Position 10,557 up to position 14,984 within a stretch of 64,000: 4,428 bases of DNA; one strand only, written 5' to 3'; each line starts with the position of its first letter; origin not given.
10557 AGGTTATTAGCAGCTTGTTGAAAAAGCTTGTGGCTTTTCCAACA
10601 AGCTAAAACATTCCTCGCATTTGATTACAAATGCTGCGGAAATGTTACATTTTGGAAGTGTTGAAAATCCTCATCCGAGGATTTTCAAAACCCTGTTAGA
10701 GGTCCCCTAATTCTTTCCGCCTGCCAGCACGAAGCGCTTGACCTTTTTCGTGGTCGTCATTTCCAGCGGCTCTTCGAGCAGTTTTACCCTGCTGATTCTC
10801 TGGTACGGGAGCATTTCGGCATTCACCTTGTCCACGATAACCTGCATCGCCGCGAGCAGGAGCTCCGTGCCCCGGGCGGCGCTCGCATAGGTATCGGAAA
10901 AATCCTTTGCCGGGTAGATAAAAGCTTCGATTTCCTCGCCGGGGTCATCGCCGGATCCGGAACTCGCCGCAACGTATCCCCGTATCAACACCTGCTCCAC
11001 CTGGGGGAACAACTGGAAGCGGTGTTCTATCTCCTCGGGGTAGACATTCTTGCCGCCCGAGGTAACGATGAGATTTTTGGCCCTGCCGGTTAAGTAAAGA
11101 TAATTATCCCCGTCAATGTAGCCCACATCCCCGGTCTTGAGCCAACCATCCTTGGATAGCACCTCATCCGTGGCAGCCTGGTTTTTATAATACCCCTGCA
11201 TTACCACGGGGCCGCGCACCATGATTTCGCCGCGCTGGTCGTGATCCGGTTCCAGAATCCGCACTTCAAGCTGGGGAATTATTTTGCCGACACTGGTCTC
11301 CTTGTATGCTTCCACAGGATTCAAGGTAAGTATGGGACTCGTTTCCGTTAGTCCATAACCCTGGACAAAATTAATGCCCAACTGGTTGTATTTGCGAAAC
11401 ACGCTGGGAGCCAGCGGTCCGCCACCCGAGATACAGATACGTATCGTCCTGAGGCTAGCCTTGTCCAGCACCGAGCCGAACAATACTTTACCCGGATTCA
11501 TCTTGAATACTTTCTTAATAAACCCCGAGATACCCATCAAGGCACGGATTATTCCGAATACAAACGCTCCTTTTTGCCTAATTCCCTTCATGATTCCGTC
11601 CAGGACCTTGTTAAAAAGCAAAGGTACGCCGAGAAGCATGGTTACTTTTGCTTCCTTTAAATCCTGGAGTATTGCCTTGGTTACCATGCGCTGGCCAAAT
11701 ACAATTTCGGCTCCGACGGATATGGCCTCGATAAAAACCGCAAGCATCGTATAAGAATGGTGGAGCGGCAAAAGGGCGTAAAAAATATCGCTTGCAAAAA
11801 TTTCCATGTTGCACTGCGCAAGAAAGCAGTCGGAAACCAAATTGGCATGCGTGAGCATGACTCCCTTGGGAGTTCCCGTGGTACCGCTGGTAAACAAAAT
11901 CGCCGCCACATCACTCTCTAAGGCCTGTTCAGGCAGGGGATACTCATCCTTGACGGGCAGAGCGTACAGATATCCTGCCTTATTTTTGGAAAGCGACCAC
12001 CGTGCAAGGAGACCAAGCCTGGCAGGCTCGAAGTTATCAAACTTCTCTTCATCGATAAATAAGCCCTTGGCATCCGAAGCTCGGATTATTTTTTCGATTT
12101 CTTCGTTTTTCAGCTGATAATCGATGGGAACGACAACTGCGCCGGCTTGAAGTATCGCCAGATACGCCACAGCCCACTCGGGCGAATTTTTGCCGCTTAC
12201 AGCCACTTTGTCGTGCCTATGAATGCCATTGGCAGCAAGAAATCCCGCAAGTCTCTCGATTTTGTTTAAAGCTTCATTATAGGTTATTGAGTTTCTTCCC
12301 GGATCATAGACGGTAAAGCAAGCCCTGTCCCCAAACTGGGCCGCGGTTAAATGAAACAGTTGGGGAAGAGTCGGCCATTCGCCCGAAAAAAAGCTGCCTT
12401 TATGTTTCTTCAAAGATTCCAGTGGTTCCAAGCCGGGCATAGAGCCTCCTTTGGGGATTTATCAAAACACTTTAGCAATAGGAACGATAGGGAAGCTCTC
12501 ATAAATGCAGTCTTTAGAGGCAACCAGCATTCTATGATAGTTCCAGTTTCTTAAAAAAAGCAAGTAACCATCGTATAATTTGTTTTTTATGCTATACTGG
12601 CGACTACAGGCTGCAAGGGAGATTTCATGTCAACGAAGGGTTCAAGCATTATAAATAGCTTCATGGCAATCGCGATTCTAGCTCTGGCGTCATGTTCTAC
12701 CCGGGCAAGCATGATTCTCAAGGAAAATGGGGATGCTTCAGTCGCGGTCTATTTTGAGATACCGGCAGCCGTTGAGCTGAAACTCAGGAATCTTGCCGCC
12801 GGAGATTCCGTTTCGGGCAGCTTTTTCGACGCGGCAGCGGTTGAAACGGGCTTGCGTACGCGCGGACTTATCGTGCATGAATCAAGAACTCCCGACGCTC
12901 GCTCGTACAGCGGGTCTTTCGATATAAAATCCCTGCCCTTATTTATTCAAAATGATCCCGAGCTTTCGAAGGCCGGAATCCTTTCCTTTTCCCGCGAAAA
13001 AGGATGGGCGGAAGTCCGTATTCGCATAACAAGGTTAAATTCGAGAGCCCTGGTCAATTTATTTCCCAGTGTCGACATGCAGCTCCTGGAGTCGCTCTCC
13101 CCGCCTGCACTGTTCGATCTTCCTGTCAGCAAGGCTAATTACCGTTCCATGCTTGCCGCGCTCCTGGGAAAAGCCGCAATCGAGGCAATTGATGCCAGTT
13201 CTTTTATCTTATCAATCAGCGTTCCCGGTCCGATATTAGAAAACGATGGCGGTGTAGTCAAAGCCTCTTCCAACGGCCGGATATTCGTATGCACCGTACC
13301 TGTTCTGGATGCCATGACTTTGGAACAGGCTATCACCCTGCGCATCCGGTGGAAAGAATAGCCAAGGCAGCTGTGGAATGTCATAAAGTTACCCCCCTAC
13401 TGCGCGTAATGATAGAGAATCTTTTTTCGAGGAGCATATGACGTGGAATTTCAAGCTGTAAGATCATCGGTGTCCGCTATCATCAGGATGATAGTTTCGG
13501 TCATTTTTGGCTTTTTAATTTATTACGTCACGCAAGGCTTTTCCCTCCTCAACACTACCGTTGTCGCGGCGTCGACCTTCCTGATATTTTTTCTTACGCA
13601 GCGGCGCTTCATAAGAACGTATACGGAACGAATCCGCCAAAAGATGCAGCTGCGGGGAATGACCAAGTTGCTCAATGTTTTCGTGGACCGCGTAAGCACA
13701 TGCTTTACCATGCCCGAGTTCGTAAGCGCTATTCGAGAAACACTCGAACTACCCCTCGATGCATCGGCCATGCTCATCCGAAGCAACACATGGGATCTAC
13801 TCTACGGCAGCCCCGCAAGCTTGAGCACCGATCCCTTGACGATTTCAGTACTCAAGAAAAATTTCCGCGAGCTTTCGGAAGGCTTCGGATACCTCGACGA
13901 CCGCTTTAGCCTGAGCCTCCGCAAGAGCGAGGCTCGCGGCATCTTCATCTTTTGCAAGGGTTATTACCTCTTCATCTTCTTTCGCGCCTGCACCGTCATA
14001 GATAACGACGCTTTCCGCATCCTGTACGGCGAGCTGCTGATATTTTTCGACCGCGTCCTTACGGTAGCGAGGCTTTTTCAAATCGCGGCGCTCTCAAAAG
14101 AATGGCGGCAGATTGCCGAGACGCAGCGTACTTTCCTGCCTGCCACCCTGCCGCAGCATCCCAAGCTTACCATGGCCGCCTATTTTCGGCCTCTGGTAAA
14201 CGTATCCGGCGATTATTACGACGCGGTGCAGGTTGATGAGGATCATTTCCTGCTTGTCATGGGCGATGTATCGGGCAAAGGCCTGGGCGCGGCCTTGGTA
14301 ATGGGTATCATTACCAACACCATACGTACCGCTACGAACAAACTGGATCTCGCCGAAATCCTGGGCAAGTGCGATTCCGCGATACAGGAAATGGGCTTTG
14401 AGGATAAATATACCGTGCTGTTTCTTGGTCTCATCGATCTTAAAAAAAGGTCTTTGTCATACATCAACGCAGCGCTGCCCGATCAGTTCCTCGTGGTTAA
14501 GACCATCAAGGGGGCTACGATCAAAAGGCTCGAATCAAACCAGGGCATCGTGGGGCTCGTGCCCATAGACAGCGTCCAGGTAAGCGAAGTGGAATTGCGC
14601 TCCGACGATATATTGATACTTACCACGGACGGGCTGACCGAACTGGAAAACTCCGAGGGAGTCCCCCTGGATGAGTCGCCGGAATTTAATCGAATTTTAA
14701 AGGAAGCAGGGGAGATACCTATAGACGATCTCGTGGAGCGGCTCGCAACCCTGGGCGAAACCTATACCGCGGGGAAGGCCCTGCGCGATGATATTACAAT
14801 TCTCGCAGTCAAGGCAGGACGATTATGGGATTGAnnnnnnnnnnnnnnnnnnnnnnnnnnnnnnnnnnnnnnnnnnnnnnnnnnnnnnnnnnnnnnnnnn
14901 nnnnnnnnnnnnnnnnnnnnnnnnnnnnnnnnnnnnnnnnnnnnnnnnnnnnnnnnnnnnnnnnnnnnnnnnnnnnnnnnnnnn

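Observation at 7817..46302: A 12-13-nt word, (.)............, is massively over-represented in genes and between genes, in both orientations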

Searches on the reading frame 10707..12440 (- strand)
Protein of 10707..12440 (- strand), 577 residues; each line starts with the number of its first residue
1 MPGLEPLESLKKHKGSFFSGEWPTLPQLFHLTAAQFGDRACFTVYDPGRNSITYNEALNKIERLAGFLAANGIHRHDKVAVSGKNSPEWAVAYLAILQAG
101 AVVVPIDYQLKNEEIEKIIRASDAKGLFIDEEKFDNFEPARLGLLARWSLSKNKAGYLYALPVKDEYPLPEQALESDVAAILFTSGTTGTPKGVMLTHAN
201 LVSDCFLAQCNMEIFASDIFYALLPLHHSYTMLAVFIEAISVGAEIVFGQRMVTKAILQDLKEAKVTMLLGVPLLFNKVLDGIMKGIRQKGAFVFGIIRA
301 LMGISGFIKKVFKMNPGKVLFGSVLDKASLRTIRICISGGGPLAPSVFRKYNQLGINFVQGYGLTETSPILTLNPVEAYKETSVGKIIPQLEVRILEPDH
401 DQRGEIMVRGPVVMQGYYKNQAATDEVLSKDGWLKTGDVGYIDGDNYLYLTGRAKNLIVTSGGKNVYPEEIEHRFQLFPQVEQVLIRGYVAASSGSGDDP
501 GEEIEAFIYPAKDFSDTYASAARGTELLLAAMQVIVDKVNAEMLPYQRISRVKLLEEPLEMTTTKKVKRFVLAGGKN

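Call 7: search_protein_families(library=pfam, proteins=[window:10707-12440:-])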
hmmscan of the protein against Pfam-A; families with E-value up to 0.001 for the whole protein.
window:10707-12440:- (577 aa): 1 family
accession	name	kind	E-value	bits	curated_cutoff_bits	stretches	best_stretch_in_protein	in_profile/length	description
PF00501.34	AMP-binding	-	2.3e-82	277.3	29.9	1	32-418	4-384/384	AMP-binding enzyme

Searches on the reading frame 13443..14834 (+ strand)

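Call 57: search_protein_families(library=pfam, proteins=[window:13443-14834:+])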
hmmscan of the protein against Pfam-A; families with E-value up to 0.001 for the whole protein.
window:13443-14834:+ (463 aa): 1 family
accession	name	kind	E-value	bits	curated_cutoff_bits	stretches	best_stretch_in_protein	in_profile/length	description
PF07228.17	SpoIIE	-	2.6e-32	112.8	25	1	266-457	2-190/192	Stage II sporulation protein E (SpoIIE)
